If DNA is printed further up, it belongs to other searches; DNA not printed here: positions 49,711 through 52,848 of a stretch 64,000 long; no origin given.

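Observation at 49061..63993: About 15-kb co-directional locus: glycan biosynthesis genes feed without a break into a T9SS cargo gene and a DUF72 gene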

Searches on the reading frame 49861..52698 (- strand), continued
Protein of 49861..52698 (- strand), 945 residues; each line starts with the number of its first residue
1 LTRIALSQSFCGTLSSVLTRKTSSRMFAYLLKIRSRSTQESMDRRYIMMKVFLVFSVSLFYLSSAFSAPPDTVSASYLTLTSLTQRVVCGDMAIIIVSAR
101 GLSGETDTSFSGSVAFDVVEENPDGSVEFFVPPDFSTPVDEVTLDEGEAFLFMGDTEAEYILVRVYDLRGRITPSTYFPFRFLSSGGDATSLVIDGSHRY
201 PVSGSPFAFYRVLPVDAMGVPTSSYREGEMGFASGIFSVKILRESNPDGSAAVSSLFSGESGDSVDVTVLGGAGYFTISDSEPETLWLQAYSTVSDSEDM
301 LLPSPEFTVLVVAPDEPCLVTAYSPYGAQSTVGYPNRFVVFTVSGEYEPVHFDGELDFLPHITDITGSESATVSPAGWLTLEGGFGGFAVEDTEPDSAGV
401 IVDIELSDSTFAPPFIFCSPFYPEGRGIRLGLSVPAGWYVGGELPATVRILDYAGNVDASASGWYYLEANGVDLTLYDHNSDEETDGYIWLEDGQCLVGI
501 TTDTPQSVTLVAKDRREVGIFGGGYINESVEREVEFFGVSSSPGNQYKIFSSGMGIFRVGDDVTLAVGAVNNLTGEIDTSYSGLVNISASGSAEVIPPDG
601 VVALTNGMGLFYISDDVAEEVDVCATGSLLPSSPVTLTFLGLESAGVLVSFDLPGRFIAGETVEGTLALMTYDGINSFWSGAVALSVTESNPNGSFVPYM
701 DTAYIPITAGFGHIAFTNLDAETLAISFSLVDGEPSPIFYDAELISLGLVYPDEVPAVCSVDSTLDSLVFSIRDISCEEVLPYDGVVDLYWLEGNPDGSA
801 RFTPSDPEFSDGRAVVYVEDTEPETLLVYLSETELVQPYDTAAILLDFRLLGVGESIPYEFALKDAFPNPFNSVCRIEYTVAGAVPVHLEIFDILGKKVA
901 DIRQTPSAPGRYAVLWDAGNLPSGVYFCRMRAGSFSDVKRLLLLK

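Call 59: find_encoding_contigs(protein=P0273, flank=10000, max_places=3)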
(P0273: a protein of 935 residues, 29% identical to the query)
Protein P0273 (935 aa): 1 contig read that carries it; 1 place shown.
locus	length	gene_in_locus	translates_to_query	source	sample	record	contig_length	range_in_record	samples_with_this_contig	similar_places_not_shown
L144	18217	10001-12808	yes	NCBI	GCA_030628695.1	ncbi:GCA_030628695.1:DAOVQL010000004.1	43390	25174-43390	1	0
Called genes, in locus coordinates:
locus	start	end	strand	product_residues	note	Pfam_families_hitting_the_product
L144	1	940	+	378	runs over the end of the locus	PF13439:Glyco_transf_4 (faint), PF00534:Glycos_transf_1, PF13692:Glyco_trans_1_4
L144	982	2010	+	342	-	PF00535:Glycos_transf_2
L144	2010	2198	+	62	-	-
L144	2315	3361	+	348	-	PF01370:Epimerase, PF02719:Polysacc_synt_2 (faint), PF04321:RmlD_sub_bind, PF16363:GDP_Man_Dehyd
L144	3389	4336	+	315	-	PF01073:3Beta_HSD (weak), PF01370:Epimerase, PF02719:Polysacc_synt_2 (faint), PF04321:RmlD_sub_bind, PF16363:GDP_Man_Dehyd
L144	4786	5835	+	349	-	PF00953:Glycos_transf_4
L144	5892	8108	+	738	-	PF08267:Meth_synt_1, PF01717:Meth_synt_2, PF08267:Meth_synt_1 (weak)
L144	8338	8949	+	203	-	-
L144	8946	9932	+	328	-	PF02543:Carbam_trans_N (faint), PF00814:TsaD, PF22521:HypF_C_2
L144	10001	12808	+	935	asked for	PF13860:FlgD_ig, PF18962:Por_Secre_tail (weak)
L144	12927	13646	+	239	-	PF03793:PASTA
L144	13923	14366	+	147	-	-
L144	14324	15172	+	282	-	PF00795:CN_hydrolase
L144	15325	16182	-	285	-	-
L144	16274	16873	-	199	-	-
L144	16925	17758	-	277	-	-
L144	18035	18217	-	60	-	?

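Call 61: list_cluster_members(proteins=[P0259, P0261, P0264, P0273, P0265, P0260, P0262, P0263, P0266, P0269])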
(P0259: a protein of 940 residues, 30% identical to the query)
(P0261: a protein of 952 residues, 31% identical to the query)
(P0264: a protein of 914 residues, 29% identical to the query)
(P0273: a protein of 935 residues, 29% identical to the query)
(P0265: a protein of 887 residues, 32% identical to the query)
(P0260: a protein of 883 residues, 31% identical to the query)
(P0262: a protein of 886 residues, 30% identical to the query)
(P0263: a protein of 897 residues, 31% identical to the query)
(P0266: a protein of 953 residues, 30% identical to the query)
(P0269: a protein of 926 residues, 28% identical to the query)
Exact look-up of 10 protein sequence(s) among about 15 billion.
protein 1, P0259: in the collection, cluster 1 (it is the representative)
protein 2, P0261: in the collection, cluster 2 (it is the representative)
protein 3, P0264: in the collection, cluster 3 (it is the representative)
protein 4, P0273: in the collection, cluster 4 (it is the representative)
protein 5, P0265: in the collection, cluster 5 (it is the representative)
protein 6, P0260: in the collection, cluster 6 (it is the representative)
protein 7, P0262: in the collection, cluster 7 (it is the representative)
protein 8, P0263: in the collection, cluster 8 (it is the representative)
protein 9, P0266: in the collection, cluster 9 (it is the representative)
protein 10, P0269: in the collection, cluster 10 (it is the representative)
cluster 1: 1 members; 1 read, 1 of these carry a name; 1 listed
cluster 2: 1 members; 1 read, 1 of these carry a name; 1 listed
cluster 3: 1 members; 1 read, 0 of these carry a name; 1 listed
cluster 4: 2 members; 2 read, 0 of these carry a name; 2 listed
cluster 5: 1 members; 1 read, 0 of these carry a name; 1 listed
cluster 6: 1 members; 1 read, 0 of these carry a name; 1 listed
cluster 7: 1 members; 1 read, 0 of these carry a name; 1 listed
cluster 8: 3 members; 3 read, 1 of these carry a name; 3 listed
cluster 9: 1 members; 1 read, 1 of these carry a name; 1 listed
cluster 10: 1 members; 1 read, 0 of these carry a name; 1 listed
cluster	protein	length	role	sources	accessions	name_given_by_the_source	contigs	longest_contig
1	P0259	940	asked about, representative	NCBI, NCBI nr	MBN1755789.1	T9SS type A sorting domain-containing protein, partial [bacterium] | T9SS type A sorting domain-containing protein [bacterium]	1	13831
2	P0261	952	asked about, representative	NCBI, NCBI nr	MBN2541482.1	T9SS type A sorting domain-containing protein, partial [bacterium] | T9SS type A sorting domain-containing protein [bacterium]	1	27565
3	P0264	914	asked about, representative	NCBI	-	-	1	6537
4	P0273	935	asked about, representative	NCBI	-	-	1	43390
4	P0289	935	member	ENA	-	-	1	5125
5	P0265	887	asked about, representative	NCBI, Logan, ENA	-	-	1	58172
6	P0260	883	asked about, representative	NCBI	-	-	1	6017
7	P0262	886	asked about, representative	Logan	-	-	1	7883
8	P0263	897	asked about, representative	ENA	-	-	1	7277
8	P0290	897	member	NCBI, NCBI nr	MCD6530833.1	T9SS type A sorting domain-containing protein [bacterium]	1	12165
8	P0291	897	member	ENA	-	-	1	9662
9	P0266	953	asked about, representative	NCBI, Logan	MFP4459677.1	MAG: T9SS type A sorting domain-containing protein [Candidatus Zixiibacteriota bacterium]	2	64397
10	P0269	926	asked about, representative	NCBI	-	-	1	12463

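Call 77: predict_structure(alignment_id=A1)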
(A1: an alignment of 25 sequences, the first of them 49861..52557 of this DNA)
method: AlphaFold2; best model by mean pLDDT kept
length: 898 residues; sequences in the alignment: 25
mean_pLDDT: 82.2   pTM: 0.72
mean pLDDT of the five models: 82.2, 82.1, 81.5, 80.2, 80.2
residues with pLDDT >= 90: 295; 70-90: 477; 50-70: 85; < 50: 41
segments of 3 or more residues with pLDDT < 50: 1-25, 473-475, 791-795, 806-808
pLDDT, mean of each block of 10 residues (from residue 1): 40 37 57 87 88 83 91 92 85 92 91 94 85 92 92 82 91 84 69 94 90 90 84 93 83 88 90 83 88 86 82 90 90 88 92 91 84 90 90 92 89 86 87 77 89 93 83 60 89 92 82 87 93 95 93 93 92 92 93 77 78 82 79 85 84 77 86 84 63 70 69 74 76 77 80 85 86 82 61 55 59 72 62 76 82 71 68 78 86 77
secondary structure, 60 per line:
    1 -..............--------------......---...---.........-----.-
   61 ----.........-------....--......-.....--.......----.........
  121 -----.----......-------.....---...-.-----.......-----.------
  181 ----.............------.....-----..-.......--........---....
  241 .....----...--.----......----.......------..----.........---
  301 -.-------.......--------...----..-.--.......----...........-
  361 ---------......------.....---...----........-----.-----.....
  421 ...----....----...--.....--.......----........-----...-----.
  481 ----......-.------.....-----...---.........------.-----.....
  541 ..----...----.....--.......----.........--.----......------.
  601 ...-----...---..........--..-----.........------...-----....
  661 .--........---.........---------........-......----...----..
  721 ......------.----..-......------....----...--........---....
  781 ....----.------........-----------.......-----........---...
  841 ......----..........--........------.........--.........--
elements in order (helices of 4 or more, strands of 3 or more residues): H2-15 E30-35 E39-41 E45-53 E65-73 E81-84 E87-92 E94-98 E101-107 E112-120 E131-136 E144-148 E152-154 E162-168 E185-197 E204-208 E217-223 E226-233 E237-245 E260-265 E270-276 E289-297 E310-316 E325-327 E338-344 E349-359 E370-375 E382-386 E390-392 E397-404 E416-423 E428-431 E436-438 E441-445 E448-454 E459-466 E485-490 E499-503 E509-511 E515-523 E536-542 E547-549 E554-558 E561-567 E572-580 E588-593 E600-603 E609-611 E615-624 E634-642 E649-651 E657-661 E664-671 E675-683 E693-700 E702-707 E712-714 E719-726 E741-746 E753-756 E761-763 E766-773 E777-784 E796-803 E815-821 E827-834 E838-846 E851-860 E863-870 E877-885 E888-896

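Call 79: fold_search(model_id=the predicted structure, library=pdb)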
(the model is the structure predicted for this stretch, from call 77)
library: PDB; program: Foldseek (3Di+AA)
matches with E <= 10: 1953; with E <= 0.001: 432
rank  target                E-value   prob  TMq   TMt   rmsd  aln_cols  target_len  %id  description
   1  9ijj_O                1.2e-22  1.00  0.11  0.08  89.2      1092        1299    9  In situ structure of the central apparatus in mouse sperm axoneme. (released 2025-06-04)
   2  7r5k_10               4.3e-21  1.00  0.15  0.09  54.8      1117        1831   11  Human nuclear pore complex (constricted) (released 2022-06-22)
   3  9ijj_4H               5.4e-21  1.00  0.11  0.04  77.4      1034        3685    9  In situ structure of the central apparatus in mouse sperm axoneme. (released 2025-06-04)
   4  9hcj_10               1.4e-20  1.00  0.14  0.08  60.3      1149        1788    9  D. discoideum nuclear pore complex (released 2024-12-25)
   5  9ijj_C                5.6e-20  1.00  0.11  0.11  56.9       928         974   11  In situ structure of the central apparatus in mouse sperm axoneme. (released 2025-06-04)
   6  9u61_E                6.1e-18  1.00  0.14  0.09  31.2       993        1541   13  CP/MBL pathways C3 convertase C4b2a and C3 complex (released 2026-01-14)
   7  8s3o_A                6.7e-18  1.00  0.13  0.10  29.6       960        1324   10  Structure of native human CD109 (released 2025-03-05)
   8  9ijj_4J               8.5e-18  1.00  0.11  0.13  60.0       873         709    8  In situ structure of the central apparatus in mouse sperm axoneme. (released 2025-06-04)
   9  5i5k_A                5.6e-17  1.00  0.14  0.09  29.5      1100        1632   10  Structure of complement C5 in complex with eculizumab (released 2016-03-16)
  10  9u5z_E                7.7e-17  1.00  0.13  0.09  28.9       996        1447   12  C3 convertases zymogen C4b2 in activation state (released 2026-01-14)
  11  5i5k_B                1.0e-16  1.00  0.14  0.09  29.4      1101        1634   10  Structure of complement C5 in complex with eculizumab (released 2016-03-16)
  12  9u60_E                1.4e-16  1.00  0.13  0.09  30.8      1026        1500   11  C3 convertases zymogen C4b2 in loading state (released 2026-01-14)
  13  7q60                  1.8e-16  1.00  0.15  0.12  30.4       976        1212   10  Structure of TEV cleaved A2ML1 (A2ML1-TE) (released 2022-04-20)
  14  3prx_A                2.2e-16  1.00  0.14  0.09  30.8      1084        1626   10  Structure of Complement C5 in Complex with CVF and SSL7 (released 2011-01-19)
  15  9flp_A                2.2e-16  1.00  0.09  0.09  95.8       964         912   10  CryoEM structure of the neck (1403-2314) in the grappling hook protein A (GhpA) in the bacterium Aureispira sp. CCB-QB (released 2024-10-16)
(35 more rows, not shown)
